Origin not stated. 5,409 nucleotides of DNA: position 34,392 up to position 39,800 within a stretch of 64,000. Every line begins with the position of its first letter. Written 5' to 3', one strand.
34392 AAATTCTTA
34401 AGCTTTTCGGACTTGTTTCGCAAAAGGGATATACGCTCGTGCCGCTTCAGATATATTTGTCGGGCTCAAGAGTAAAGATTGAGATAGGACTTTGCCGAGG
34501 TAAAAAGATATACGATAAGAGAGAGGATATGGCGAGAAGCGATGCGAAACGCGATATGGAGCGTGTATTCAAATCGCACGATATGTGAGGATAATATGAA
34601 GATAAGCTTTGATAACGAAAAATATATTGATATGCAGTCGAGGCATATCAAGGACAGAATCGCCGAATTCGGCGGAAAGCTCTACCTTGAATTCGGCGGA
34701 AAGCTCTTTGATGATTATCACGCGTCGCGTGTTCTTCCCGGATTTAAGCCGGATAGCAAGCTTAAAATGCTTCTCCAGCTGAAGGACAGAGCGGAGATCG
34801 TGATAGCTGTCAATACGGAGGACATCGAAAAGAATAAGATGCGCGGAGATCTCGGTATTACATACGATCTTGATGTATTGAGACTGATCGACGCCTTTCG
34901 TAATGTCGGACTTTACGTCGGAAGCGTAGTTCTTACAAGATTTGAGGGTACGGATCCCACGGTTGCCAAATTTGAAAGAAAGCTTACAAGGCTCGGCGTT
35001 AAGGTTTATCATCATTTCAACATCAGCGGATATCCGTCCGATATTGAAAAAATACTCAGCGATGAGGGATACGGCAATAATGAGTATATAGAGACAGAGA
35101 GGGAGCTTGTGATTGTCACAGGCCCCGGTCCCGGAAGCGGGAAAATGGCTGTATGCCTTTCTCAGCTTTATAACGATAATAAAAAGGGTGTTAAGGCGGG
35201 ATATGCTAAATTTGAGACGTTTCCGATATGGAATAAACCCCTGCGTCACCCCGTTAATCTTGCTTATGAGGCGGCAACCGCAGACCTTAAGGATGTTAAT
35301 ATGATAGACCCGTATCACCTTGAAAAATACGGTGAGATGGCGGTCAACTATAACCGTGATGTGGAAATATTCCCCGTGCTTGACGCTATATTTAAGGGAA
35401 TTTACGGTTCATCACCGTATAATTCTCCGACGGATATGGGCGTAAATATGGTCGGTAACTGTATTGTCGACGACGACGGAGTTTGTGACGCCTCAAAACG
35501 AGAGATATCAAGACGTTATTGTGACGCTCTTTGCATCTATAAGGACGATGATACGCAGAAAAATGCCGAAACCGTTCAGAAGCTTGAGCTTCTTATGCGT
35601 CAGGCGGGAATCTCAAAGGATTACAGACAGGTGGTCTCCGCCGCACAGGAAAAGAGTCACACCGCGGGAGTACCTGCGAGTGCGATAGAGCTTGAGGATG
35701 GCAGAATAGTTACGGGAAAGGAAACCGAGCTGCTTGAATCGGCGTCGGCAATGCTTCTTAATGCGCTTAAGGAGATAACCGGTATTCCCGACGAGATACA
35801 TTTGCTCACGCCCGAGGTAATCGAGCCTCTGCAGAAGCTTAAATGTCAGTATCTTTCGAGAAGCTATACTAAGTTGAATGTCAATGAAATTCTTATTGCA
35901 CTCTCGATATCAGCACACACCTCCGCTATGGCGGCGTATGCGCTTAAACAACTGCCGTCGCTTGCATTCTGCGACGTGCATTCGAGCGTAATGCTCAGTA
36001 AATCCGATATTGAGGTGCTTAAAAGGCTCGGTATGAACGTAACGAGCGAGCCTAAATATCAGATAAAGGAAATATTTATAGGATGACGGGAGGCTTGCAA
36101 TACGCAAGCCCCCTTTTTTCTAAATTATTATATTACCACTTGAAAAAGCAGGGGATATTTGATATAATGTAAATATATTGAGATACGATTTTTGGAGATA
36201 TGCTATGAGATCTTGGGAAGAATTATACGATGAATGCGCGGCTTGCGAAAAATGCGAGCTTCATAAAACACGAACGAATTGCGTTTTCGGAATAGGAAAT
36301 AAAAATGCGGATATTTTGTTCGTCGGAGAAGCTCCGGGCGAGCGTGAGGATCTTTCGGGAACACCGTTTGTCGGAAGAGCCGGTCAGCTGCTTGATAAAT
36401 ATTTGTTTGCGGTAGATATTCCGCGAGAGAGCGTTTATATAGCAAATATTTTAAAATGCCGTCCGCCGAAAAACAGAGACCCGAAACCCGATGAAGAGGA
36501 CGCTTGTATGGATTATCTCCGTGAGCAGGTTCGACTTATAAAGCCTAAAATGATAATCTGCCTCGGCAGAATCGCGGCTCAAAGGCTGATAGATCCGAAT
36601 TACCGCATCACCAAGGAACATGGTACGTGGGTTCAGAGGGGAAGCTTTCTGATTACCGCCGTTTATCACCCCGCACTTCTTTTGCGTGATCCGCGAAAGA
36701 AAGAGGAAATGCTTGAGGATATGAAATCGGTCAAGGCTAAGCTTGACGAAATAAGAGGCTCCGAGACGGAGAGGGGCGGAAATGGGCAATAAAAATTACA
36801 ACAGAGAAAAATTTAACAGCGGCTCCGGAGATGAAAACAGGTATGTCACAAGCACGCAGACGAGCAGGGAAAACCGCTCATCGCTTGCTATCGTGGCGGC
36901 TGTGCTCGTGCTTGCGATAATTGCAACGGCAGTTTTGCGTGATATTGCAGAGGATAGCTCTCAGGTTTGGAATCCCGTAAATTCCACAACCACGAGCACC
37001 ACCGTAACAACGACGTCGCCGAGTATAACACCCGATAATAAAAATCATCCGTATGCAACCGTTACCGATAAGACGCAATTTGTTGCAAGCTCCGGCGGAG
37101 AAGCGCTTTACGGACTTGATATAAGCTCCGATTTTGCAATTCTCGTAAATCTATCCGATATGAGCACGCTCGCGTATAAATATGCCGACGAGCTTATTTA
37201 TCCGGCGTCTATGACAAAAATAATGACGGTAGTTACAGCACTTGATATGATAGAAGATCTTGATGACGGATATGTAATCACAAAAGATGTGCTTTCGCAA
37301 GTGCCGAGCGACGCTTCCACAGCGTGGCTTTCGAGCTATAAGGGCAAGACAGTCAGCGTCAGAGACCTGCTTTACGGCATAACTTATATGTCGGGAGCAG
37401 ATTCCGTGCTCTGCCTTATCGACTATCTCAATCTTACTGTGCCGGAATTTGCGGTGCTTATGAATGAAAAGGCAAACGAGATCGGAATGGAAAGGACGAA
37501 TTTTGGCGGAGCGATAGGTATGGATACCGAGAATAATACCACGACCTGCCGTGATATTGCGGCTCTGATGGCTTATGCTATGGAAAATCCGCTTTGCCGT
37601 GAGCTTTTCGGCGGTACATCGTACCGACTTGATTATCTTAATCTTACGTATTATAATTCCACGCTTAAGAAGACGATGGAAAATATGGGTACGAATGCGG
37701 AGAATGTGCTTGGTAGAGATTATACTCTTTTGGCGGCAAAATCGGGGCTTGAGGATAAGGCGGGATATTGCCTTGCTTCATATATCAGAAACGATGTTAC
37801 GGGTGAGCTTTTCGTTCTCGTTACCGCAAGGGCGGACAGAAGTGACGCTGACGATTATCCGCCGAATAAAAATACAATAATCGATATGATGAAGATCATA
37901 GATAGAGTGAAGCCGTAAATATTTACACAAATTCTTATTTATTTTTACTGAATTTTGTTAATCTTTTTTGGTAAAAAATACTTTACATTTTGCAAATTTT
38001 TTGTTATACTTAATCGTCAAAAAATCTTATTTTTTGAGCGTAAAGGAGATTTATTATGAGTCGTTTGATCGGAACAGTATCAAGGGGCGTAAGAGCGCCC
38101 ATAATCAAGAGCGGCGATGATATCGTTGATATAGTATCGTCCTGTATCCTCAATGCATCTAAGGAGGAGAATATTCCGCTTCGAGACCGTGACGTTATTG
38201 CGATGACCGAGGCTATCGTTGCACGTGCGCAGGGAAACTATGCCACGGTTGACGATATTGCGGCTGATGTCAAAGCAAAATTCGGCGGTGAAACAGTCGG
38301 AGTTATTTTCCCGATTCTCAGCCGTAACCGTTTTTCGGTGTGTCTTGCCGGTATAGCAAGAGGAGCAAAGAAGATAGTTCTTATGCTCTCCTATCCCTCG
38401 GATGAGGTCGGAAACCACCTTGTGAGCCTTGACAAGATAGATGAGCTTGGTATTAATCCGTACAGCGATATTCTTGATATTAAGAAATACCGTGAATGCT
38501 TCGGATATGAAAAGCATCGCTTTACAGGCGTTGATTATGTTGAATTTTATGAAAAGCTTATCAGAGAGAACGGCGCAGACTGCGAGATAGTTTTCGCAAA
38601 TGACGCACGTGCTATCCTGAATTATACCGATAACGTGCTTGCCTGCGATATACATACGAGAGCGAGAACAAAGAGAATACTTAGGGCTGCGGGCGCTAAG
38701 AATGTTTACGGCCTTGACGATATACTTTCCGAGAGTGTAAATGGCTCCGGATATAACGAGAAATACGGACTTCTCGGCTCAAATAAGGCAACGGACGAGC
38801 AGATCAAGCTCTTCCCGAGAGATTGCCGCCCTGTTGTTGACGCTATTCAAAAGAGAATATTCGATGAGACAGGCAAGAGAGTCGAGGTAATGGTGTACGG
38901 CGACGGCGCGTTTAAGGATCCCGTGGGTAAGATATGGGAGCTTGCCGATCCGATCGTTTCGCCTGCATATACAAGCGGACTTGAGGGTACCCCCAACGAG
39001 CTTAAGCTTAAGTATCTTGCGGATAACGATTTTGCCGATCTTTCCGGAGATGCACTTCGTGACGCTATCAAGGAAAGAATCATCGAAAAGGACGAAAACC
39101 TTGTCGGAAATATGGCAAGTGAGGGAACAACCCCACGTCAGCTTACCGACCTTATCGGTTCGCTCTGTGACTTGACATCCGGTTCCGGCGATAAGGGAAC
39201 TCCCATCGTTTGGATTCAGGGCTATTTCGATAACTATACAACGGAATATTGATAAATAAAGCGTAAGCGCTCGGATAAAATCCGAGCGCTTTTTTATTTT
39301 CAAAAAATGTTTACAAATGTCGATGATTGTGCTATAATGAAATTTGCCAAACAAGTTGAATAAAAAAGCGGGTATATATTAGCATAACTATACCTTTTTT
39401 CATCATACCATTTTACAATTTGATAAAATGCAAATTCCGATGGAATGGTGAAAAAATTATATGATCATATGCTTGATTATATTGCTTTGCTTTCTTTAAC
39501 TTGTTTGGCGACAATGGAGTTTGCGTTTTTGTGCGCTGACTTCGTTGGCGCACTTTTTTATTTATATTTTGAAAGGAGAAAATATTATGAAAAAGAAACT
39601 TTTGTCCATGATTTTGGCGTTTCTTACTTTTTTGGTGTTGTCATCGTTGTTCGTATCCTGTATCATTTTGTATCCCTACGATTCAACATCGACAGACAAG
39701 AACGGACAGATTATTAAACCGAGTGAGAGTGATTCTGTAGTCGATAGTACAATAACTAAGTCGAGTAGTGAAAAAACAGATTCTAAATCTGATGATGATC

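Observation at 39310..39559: Copy B of the same structured RNA, directly upstream of a trigger-factor-like lipoprotein gene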

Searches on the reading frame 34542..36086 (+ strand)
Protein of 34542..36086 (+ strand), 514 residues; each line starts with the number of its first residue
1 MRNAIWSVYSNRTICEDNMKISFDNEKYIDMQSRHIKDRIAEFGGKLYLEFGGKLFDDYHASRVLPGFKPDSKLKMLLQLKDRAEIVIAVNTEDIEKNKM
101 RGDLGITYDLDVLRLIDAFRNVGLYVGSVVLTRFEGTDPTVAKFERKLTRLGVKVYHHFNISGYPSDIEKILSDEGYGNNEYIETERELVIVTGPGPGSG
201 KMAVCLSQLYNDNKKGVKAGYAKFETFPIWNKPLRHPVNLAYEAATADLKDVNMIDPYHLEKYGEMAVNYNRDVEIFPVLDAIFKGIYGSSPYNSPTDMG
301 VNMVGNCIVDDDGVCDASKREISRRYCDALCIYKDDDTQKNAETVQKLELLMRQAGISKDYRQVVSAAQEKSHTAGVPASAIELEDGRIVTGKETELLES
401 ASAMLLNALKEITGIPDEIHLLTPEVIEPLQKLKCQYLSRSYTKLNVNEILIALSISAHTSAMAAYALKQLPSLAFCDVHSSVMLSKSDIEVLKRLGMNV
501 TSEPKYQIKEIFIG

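Call 52: search_protein_families(library=pfam, proteins=[window:34542-36086:+])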
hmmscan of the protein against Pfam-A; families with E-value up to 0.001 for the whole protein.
window:34542-36086:+ (514 aa): 2 families
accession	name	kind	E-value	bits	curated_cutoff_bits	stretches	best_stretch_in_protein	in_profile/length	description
PF08903.17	DUF1846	-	5.5e-173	574.8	27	1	21-355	1-332/333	Domain of unknown function DUF1846, N-terminal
PF20921.3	DUF1846_C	-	2.8e-58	196.4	27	1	361-512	2-153/153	Domain of unknown function DUF1846, C-terminal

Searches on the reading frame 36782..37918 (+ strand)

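Call 15: search_protein_families(library=pfam, proteins=[window:36782-37918:+])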
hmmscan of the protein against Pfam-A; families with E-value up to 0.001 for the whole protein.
window:36782-37918:+ (378 aa): 2 families
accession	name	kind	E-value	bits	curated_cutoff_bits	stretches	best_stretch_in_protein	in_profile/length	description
PF00768.25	Peptidase_S11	-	3e-24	86.3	27.6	1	113-333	9-221/239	D-alanyl-D-alanine carboxypeptidase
PF13354.11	Beta-lactamase2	-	5.4e-06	26.3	22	1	123-265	6-145/214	Beta-lactamase enzyme family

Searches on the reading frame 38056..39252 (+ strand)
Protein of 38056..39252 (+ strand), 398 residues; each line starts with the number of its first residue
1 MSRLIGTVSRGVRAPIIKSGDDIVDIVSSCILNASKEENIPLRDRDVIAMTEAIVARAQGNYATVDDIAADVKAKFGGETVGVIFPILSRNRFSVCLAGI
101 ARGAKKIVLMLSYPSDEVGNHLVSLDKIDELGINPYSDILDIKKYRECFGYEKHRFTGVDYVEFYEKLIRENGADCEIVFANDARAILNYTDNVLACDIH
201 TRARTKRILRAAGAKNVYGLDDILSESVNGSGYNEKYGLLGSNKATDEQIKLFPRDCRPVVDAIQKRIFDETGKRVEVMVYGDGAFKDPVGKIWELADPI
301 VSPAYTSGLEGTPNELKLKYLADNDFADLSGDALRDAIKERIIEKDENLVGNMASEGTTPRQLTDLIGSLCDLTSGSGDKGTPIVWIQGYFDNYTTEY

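Call 15: search_protein_families(library=pfam, proteins=[window:38056-39252:+])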
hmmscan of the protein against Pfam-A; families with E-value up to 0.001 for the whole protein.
window:38056-39252:+ (398 aa): 1 family
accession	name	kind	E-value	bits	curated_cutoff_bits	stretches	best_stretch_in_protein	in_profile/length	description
PF01996.21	F420_ligase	-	2.6e-57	194.3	25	1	11-389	1-218/218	F420-0:Gamma-glutamyl ligase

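Call 53: find_encoding_contigs(protein=window:38056-39252:+, flank=2500, max_places=6)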
Protein window:38056-39252:+ (398 aa): no gene with exactly this product is on record in the collection.

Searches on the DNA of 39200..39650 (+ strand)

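Call 6: search_rna_families(source=window, start=39200, end=39650, threshold=evalue, max_evalue=10, show_alignments=3)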
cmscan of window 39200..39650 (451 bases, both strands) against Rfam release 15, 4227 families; matches with E-value up to 10: 40.
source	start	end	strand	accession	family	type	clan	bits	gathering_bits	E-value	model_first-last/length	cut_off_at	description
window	39207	39301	+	RF04312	trpB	Cis-reg;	-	29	59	0.043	1-107/107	no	trpB ncRNA motif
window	39204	39296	+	RF02434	SpF39_sRNA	Gene; sRNA;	-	27.4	60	0.2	1-109/109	no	Streptococcus sRNA SpF39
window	39253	39365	-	RF00121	MicC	Gene; sRNA;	-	25.5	90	0.12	1-123/123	no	MicC RNA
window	39229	39300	+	RF02371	PyrG_leader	Cis-reg; leader;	-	23.8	65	0.63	1-78/78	no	PyrG leader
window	39222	39293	+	RF04181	rteR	Gene; sRNA;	-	23.4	72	0.25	1-84/84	no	rteR sRNA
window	39253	39357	-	RF01774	rpsL_ricks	Cis-reg; leader;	-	23.3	60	2.4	1-131/131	no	Rickettsia rpsL leader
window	39220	39299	+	RF02029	sraA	Gene; sRNA;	-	23.2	56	0.27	1-95/95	no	sraA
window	39223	39296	+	RF02630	Hrs12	Gene; sRNA;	-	22.3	70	0.28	1-87/87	no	Hfq-regulated sRNA 12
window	39228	39294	+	RF02702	AgvB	Gene; sRNA;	-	22.2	56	0.06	1-62/62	no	Anti GcvB sRNA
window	39201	39305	+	RF00340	SNORA36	Gene; snRNA; snoRNA; HACA-box;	CL00035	20.6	43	0.29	1-132/132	no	Small nucleolar RNA SNORA36 family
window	39241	39296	+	RF02398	sau-6072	Gene; sRNA;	-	20.2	50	0.13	1-53/53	no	Staphylococcus sRNA sau-6072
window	39273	39310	+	RF02433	SpF36_sRNA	Gene; sRNA;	-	20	48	3.2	1-51/51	no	Streptococcus sRNA SpF36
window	39391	39460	-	RF00656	mir-205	Gene; miRNA;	-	19.4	55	0.047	1-75/75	no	mir-205 microRNA precursor family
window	39246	39318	-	RF02621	BSnc120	Gene; sRNA;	-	19.3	114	0.1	1-88/88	no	Brucella sRNA 120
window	39220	39338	+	RF02845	Ref1C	Gene; sRNA;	-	19.3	90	2.5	1-131/131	no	Enterococcus sRNA 1C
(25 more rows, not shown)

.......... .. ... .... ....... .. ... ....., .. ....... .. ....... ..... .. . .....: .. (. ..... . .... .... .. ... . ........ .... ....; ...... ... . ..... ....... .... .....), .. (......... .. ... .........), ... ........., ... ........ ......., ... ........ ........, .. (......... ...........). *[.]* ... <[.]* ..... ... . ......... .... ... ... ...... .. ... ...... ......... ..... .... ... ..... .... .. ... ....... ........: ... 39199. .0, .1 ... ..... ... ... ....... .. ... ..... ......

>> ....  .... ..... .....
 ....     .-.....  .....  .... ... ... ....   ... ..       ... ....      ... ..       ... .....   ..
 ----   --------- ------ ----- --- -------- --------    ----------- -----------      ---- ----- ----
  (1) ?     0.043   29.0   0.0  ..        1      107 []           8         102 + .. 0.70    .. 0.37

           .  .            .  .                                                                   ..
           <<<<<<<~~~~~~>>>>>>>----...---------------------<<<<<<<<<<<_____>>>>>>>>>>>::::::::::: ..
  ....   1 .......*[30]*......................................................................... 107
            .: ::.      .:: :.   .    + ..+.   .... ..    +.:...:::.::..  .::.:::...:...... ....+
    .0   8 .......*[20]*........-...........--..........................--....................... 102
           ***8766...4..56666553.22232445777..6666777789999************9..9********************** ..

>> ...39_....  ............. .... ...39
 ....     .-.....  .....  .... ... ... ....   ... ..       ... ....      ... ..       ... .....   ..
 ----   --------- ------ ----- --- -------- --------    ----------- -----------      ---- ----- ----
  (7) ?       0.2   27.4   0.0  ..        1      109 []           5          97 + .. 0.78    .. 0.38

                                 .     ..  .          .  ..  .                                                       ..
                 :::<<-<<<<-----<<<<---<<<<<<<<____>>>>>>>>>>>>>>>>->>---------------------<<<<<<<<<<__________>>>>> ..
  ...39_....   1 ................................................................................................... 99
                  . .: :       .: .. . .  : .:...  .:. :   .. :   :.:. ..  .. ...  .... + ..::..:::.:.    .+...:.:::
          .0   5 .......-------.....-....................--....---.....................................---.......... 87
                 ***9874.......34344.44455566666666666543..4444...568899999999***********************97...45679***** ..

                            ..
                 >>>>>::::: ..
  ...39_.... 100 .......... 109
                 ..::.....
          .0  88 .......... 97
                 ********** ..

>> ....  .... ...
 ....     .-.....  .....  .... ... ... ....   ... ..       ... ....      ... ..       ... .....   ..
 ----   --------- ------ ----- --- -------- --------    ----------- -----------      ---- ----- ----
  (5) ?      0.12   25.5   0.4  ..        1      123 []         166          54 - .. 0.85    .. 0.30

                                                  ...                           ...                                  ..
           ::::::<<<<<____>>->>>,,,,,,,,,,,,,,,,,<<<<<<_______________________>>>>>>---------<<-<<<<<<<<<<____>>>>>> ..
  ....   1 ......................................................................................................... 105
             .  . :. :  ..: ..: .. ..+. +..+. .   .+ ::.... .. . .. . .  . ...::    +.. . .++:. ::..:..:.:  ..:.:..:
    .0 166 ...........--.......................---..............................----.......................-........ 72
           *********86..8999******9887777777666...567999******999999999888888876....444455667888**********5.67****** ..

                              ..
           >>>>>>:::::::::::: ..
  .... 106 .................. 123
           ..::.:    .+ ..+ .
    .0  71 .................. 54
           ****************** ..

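Call 81: build_rna_model(alignment_id=A2, structure=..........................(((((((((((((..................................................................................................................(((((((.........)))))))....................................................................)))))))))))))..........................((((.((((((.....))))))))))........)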
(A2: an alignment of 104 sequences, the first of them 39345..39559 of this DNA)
Model R1 built from alignment A2 (104 sequences, 317 columns); structure: as given.
model positions 213; base pairs 30; branch points 1; effective number of sequences 3.22; information 0.59 bits per position. Calibrated on 0.2 Mb of random sequence (short: E-values are rough).
structure used (alignment columns):
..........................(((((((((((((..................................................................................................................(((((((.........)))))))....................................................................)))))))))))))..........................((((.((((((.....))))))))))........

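Call 82: search_with_rna_model(model_id=R1, source=window, filters=off, max_evalue=10)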
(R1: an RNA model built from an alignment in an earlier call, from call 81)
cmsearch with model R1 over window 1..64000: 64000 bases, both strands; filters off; matches with E-value up to 10: 15.
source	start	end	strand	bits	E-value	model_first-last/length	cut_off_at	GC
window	17452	17657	+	181.6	2e-34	1-213/213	no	0.37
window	39345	39558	+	127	1.6e-23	1-213/213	no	0.33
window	39346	39509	-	33.8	6.5e-05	2-161/213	no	0.29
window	17432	17607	-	29.3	0.00051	1-213/213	no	0.3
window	7946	8190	+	18.1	0.085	1-213/213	no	0.34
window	48915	49041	-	12.5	1.1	1-213/213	no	0.3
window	7924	8115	-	10.5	2.8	1-213/213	no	0.28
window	31417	31561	-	9.5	4.6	1-213/213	no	0.33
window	52426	52592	+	9.1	5.3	1-213/213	no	0.31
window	25057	25192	-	8.7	6.6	1-213/213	no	0.33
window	20006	20167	+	8.7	6.7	1-213/213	no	0.33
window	39229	39328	+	8.6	6.7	51-148/213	no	0.31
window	18293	18409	+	8.4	7.5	1-213/213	no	0.28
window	19026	19153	-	8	9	1-213/213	no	0.3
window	36157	36300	+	7.9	9.6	11-152/213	no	0.35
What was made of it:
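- Checked: A family covariance model run with filters off finds only the two copies: 181.6 bits for A and 127 bits for B (call 82).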
